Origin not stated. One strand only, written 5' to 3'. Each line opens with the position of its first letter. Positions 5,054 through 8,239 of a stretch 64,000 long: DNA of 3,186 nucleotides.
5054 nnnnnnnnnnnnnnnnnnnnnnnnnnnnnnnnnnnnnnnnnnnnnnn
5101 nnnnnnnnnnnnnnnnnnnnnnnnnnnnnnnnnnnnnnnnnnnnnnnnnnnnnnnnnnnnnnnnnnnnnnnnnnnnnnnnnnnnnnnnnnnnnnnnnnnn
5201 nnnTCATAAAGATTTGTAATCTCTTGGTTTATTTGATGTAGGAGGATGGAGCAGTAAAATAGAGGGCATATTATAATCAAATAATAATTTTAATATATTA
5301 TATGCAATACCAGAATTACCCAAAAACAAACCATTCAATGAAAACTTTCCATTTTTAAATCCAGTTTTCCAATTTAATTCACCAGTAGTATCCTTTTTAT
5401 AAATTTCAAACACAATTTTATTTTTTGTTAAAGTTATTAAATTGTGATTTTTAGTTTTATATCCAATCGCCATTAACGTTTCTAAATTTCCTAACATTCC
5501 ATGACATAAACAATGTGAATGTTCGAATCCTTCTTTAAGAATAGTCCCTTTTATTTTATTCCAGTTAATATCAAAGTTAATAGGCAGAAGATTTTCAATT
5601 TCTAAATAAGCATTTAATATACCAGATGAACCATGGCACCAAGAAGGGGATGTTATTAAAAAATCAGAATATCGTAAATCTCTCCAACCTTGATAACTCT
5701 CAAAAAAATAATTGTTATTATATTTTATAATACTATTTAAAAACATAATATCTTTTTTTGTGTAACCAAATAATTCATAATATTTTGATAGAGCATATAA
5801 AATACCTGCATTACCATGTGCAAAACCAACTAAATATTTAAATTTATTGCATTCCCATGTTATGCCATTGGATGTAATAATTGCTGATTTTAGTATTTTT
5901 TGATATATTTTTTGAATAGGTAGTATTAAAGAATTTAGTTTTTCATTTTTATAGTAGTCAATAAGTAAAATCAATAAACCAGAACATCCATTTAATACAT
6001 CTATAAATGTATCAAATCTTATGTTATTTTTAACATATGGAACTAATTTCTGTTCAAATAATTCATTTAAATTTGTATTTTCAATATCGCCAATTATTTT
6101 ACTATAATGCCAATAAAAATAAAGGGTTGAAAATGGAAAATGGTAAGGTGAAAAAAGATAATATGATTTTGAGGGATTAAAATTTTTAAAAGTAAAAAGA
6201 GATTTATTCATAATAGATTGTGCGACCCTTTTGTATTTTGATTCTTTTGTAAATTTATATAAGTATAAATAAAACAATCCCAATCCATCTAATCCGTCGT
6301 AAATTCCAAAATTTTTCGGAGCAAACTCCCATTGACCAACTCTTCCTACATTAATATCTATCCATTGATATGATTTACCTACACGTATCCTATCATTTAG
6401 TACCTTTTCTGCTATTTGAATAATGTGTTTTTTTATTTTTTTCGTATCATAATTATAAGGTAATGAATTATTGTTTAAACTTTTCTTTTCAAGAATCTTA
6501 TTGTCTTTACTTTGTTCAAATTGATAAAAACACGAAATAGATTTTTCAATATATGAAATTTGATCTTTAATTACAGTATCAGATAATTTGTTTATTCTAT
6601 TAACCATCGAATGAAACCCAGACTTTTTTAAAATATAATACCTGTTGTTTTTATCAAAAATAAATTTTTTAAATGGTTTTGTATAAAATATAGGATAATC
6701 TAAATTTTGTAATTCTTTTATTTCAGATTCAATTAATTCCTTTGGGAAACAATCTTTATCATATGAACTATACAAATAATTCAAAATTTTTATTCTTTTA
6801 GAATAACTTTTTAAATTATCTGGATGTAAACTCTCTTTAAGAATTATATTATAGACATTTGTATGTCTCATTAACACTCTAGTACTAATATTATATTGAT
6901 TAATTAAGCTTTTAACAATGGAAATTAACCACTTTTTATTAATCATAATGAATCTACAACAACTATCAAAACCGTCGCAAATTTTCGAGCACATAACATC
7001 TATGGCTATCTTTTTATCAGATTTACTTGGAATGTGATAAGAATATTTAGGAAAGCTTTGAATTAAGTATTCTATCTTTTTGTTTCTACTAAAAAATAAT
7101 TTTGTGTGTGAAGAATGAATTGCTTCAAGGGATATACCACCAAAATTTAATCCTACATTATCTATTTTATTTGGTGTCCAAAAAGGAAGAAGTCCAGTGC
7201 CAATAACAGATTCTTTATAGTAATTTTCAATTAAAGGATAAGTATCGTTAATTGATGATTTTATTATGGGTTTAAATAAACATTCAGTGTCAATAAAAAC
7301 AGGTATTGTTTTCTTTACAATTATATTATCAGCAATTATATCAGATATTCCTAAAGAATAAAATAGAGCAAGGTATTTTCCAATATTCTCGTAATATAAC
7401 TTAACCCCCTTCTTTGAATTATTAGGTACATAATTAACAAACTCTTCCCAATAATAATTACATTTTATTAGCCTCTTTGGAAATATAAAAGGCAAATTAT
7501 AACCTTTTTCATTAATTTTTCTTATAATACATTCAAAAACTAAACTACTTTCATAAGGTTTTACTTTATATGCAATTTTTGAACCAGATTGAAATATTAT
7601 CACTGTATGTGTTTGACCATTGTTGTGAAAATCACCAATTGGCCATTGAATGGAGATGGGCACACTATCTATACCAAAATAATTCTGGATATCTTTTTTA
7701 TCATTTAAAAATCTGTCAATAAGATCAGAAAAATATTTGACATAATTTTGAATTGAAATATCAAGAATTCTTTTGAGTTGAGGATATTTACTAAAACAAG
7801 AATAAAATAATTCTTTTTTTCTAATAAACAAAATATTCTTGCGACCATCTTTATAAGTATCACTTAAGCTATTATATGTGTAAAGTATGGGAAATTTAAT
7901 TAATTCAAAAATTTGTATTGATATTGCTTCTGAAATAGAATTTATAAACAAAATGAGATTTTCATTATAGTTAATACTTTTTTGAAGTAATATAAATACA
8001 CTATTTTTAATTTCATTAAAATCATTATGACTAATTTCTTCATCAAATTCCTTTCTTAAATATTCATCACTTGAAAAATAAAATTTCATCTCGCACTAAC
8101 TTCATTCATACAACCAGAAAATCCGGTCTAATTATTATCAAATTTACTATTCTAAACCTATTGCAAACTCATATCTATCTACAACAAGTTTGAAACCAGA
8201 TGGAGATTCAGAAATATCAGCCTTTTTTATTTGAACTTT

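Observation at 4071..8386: Minimal class II lanthipeptide operon (lanA - lanM - secreted HExxH peptidase) lacking the usual LanT/C39, immunity and regulator genes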

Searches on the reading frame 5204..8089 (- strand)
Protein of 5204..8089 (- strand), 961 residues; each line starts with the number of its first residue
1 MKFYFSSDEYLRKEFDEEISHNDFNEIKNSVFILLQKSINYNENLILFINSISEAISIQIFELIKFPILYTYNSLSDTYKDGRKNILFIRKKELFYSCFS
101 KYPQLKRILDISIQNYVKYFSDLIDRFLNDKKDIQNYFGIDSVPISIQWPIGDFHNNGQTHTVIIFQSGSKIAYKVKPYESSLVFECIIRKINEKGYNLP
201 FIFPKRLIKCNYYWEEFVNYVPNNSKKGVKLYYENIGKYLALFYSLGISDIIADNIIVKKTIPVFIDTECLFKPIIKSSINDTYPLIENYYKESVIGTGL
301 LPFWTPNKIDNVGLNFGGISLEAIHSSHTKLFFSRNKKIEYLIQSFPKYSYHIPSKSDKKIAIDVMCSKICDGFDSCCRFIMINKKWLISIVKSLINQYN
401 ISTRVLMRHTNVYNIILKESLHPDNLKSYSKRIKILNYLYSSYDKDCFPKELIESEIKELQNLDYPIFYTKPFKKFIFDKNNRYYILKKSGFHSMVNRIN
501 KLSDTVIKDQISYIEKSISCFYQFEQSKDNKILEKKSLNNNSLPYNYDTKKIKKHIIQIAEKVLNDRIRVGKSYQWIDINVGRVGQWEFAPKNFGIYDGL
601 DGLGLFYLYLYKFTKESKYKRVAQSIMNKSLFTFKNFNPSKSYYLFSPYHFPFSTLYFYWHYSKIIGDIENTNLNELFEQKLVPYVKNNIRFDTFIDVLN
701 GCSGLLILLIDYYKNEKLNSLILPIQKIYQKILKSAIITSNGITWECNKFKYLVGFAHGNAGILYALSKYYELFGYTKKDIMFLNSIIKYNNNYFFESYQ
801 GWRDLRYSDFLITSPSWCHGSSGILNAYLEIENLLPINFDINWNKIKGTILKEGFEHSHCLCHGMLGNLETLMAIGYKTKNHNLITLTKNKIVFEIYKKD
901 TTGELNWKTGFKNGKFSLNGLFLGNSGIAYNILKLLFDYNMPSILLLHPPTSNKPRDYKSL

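Call 3: search_protein_families(library=pfam, proteins=[window:5204-8089:-], max_evalue=0.01)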
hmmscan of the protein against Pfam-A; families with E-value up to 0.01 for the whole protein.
window:5204-8089:- (961 aa): 2 families
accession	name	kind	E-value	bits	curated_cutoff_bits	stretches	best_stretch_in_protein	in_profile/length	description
PF13575.12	DUF4135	-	1e-70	239.3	29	1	102-470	1-377/378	Domain of unknown function (DUF4135)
PF05147.19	LANC_like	-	1.6e-46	158.9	23.2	1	591-946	2-350/350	Lanthionine synthetase C-like protein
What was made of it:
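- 5204..8089 (-): lanM: 961-aa class II lanthipeptide synthetase, with a dehydratase (kinase/eliminase) domain at 102-470 and a LanC-like cyclase domain at 591-946. PF13575 and PF05147 (call 3).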

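Call 7: search_protein_families(library=ncbifam, proteins=[window:5204-8089:-], max_evalue=0.01)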
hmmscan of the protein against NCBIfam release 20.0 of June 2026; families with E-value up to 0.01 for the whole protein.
window:5204-8089:- (961 aa): 3 families
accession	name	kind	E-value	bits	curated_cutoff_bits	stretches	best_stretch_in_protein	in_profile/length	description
TIGR03897.1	lanti_2_LanM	subfamily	1.2e-158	529.7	304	1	88-936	79-930/932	type 2 lanthipeptide synthetase LanM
NF038150.1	lanthi_synth_IV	equivalog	6.6e-07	28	650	1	697-876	600-785/851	class IV lanthionine synthetase LanL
NF038151.1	lanthi_synth_III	equivalog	1.4e-05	23.7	575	0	696-831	603-733/833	class III lanthionine synthetase LanKC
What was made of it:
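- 5204..8089 (-): TIGR03897 529.7 bits (call 7).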

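Call 8: find_encoding_contigs(protein=window:5204-8089:-, flank=10000, max_places=6)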
Protein window:5204-8089:- (961 aa): 21 contigs read that carry it; 6 places shown.
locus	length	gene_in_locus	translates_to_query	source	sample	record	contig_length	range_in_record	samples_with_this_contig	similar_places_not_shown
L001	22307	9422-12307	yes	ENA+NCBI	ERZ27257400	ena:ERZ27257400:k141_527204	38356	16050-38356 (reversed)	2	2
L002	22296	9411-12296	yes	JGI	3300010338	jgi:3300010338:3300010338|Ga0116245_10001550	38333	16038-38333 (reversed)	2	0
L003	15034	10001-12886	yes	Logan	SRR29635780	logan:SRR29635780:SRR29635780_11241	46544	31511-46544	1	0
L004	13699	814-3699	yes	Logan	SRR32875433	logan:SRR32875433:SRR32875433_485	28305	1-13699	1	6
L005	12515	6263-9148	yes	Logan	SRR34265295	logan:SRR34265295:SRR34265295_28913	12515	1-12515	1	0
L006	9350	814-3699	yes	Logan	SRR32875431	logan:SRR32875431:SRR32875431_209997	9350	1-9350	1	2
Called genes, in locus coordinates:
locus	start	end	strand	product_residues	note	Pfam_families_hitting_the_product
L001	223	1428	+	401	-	-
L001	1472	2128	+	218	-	-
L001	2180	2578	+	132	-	-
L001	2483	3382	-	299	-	PF13369:Transglut_core2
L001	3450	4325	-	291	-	PF01048:PNP_UDP_1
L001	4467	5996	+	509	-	PF00117:GATase, PF07722:Peptidase_C26, PF02540:NAD_synthase, PF00958:GMP_synt_C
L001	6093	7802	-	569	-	PF23357:DUF7088, PF09822:ABC_transp_aux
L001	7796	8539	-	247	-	PF12679:ABC2_membrane_2, PF13346:ABC2_membrane_5 (faint), PF12730:ABC2_membrane_4, PF12698:ABC2_membrane_3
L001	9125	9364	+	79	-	-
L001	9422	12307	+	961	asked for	PF13575:DUF4135, PF05147:LANC_like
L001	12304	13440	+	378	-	-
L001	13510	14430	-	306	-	-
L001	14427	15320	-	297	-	PF00005:ABC_tran, PF13304:AAA_21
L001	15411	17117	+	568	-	PF01432:Peptidase_M3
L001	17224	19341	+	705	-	PF05572:Peptidase_M43, PF18962:Por_Secre_tail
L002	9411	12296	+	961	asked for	PF13575:DUF4135, PF05147:LANC_like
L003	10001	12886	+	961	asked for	PF13575:DUF4135, PF05147:LANC_like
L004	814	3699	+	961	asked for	PF13575:DUF4135, PF05147:LANC_like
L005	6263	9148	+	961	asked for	PF13575:DUF4135, PF05147:LANC_like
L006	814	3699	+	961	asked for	PF13575:DUF4135, PF05147:LANC_like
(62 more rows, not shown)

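Call 21: find_related_loci(query=window:5204-8086:-, collection=genome_contigs, flank=10000)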
Query window:5204-8086:- (960 aa) in genome_contigs; peptide patterns used: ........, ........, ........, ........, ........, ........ (x = any residue, [..] = any of these).
22 stretches matched a pattern, but none encodes a relative of the query by tblastn (E <= 1e-3).
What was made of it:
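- Tried and rejected: Genome scan with the single LanM sequence found no relatives (call 21).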

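Call 22: find_homologous_proteins(query=window:5204-8086:-, max_evalue=1e-30)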
Query window:5204-8086:- (960 aa): 16 proteins with E <= 1e-30 among 8000 candidates.
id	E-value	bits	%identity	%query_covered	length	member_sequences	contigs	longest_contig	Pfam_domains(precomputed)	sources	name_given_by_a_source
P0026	0.0e+0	1111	54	99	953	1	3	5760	PF13575.13,PF05147.20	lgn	-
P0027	0.0e+0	1110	53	99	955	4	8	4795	PF13575.13,PF05147.20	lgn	-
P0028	0.0e+0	1104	53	99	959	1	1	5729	PF13575.13,PF05147.20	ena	-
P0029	0.0e+0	1046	50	99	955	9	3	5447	PF13575.13,PF05147.20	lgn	-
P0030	6.9e-274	929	48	98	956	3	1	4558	PF13575.13,PF05147.20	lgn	-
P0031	2.0e-270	918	46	99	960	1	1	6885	PF13575.13,PF05147.20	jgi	jgi:type 2 lantibiotic biosynthesis protein LanM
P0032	1.1e-225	770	42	97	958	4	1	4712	PF13575.13,PF05147.20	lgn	-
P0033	3.7e-221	755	42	97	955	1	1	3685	PF13575.13,PF05147.20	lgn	-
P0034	9.2e-219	747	41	97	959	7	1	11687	PF13575.13,PF05147.20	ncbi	ncbi:MAG: hypothetical protein Kow0079_13950 [Vicingaceae bacterium]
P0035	1.1e-201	690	42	96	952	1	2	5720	PF13575.13,PF05147.20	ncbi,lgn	ncbi:MAG: type 2 lanthipeptide synthetase LanM family protein [bacterium]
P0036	4.3e-179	616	37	94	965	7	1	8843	PF13575.13,PF05147.20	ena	-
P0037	4.2e-165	569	36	96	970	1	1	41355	PF13575.13,PF05147.20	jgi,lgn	jgi:type 2 lantibiotic biosynthesis protein LanM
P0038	1.7e-56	210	25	90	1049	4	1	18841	PF13575.13,PF05147.20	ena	-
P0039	1.8e-48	183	26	89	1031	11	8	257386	PF13575.13,PF03663.21,PF05147.20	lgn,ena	-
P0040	7.0e-44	168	25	87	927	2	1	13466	PF13575.13,PF05147.20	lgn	-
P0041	1.3e-32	131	24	83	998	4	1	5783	PF13575.13,PF05147.20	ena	-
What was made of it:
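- Closest known: Class II lanthipeptide systems. Different: The clade is about 25% identical to other LanMs (call 22).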

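Call 24: find_encoding_contigs(protein=P0037, flank=10000, max_places=1)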
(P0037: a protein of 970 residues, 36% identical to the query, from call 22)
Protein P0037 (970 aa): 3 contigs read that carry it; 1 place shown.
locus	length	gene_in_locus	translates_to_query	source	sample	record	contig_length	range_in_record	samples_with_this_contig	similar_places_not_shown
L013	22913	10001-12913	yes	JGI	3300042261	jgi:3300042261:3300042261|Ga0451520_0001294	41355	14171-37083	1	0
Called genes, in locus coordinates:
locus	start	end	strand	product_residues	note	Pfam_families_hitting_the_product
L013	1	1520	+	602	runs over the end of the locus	PF01751:Toprim (weak), PF13155:Toprim_2, PF13662:Toprim_4, PF03796:DnaB_C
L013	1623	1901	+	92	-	-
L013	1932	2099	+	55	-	-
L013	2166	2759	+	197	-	-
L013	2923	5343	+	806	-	-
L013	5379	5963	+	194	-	PF04542:Sigma70_r2 (weak)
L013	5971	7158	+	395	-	-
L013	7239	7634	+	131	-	-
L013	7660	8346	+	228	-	-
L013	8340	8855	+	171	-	PF18962:Por_Secre_tail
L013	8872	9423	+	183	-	-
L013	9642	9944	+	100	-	-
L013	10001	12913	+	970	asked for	PF13575:DUF4135, PF05147:LANC_like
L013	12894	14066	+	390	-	-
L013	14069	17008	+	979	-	PF00675:Peptidase_M16, PF05193:Peptidase_M16_C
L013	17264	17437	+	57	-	-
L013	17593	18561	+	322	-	PF21941:SMEK_N, PF20275:CTD10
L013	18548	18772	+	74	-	PF20293:MC6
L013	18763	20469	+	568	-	PF10088:DUF2326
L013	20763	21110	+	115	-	PF12728:HTH_17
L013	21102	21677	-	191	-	PF05069:Phage_tail_S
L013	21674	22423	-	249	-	PF04233:Phage_Mu_F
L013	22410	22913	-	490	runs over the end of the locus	PF06074:Portal_Mu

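Call 25: find_encoding_contigs(protein=P0036, flank=10000, max_places=1)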
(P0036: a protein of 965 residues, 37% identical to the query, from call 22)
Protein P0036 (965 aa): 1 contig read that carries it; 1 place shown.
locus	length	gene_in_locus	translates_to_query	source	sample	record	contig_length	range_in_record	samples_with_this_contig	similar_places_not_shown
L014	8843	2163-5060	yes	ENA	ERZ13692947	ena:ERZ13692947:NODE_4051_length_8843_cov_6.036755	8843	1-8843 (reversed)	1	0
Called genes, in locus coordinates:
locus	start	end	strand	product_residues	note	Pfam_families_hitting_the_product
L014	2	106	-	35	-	?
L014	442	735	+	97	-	-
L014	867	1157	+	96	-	-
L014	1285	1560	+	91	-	-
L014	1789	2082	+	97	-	-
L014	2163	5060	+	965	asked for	PF13575:DUF4135, PF05147:LANC_like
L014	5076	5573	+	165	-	PF14520:HHH_5 (faint), PF14716:HHH_8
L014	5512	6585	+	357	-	-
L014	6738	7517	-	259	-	PF03976:PPK2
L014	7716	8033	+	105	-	PF01035:DNA_binding_1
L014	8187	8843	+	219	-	?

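Call 26: find_encoding_contigs(protein=P0034, flank=10000, max_places=1)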
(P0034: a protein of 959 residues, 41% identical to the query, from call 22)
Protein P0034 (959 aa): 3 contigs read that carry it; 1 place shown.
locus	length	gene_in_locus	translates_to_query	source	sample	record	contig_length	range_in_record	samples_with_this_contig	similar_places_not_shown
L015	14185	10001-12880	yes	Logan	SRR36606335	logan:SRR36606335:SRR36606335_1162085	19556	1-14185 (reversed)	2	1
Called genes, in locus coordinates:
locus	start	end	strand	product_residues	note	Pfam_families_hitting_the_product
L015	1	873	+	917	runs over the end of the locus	PF10593:Z1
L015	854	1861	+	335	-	PF14390:DUF4420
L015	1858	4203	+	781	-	PF22879:AIPR_N, PF10592:AIPR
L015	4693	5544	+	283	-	PF12146:Hydrolase_4, PF00561:Abhydrolase_1, PF12697:Abhydrolase_6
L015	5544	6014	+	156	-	PF04542:Sigma70_r2, PF08281:Sigma70_r4_2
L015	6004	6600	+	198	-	-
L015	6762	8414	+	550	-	PF02463:SMC_N, PF13175:AAA_15, PF13476:AAA_23, PF13175:AAA_15, PF13304:AAA_21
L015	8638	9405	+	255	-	PF01545:Cation_efflux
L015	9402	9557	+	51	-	-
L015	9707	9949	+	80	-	-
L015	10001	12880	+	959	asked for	PF13575:DUF4135, PF05147:LANC_like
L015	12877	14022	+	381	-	-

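Call 43: find_related_loci(query=A3, collection=genome_contigs, flank=10000)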
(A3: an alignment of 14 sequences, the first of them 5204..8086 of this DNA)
Query A3 (960 aa) in genome_contigs; peptide patterns used: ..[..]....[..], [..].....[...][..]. (x = any residue, [..] = any of these).
70 stretches matched a pattern; 6 encode a relative of the query (tblastn E <= 1e-3); 5 distinct loci.
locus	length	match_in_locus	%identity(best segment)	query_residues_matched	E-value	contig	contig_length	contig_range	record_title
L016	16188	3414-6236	53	10-959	0e+0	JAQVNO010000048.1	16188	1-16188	MAG: Bacteroidales bacterium isolate STF1_159 NODE_9609_length_16188_cov_3.719631_Sandtown_F1, whole genome shotgun sequ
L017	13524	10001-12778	41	17-949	0e+0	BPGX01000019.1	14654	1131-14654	MAG: Bacteroidia bacterium KatS3mg027 DNA, contig_18627, whole genome shotgun sequence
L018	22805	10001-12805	41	11-949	0e+0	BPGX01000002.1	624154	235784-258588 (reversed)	MAG: Bacteroidia bacterium KatS3mg027 DNA, scaffold_1590, whole genome shotgun sequence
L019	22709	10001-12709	36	52-949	0e+0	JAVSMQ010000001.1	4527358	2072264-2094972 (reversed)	MAG: Candidatus Kapaibacterium sp. isolate NRBC_bin_5 Kapabacteria_MAG, whole genome shotgun sequence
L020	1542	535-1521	47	10-340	4e-83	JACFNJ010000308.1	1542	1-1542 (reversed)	MAG: Bacteroidia bacterium isolate BROCD021 NODE_29415_length_1542_cov_3.992603, whole genome shotgun sequence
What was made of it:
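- Tried and rejected: It worked only with an alignment (call 43).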

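Call 46: search_solved_structures(query=window:5204-8086:-, max_evalue=0.001, show_alignments=1)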
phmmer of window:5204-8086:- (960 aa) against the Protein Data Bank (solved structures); distinct sequences matched with E-value up to 0.001: 3.
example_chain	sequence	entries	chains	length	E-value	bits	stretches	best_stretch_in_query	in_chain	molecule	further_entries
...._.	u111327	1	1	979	2e-62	214.4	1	87-950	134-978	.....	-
5dzt_A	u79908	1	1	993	3.9e-38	134.1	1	88-945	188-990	CylM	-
6wq1_A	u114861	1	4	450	0.0005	21.2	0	590-875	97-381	LanC-like protein 2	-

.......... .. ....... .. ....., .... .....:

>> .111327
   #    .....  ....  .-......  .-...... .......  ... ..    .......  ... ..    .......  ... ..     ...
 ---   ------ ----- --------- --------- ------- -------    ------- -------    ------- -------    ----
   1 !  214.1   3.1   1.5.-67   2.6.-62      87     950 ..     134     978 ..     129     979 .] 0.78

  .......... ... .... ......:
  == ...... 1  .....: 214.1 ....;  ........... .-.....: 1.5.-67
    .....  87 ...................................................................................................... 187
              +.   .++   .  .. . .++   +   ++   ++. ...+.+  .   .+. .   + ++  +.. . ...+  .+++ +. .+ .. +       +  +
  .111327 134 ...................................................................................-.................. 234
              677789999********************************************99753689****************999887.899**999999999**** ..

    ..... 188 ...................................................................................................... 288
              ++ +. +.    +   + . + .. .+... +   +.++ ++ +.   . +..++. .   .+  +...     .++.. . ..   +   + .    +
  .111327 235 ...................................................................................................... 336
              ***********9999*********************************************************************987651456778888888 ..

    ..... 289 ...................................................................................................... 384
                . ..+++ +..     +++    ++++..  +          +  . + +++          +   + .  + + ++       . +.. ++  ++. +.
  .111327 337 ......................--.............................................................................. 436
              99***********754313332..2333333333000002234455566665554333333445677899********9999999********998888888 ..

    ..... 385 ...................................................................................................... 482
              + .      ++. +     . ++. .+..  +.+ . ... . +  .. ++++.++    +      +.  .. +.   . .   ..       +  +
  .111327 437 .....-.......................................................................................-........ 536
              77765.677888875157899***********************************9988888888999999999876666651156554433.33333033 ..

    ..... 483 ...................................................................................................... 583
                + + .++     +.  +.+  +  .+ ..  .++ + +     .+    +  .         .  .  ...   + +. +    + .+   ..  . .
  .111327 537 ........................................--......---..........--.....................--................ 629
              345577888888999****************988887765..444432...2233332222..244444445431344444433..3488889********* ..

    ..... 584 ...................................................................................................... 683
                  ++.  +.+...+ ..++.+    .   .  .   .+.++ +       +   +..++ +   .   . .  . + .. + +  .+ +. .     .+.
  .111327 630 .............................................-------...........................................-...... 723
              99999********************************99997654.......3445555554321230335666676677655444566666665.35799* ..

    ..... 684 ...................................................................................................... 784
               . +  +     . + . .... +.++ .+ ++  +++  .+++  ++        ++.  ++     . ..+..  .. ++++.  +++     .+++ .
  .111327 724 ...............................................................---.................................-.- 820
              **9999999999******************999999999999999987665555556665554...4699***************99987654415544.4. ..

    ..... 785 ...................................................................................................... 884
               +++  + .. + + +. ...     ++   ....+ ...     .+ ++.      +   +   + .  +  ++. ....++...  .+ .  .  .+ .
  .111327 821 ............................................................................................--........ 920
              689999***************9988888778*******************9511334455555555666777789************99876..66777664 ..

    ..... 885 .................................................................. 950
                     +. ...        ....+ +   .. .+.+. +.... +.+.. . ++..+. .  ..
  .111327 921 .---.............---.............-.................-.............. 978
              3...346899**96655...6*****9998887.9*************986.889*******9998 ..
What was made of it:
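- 5204..8089 (-): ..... and CylM matches (call 46).
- On LanM, class II lanthipeptide synthetase: The mapping is by motif and by the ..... alignment (call 46).
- Checked: It also matches the solved LanMs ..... (2e-62) and CylM (3.9e-38) (call 46).
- LanM identity: calls 3, 7 and 46.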
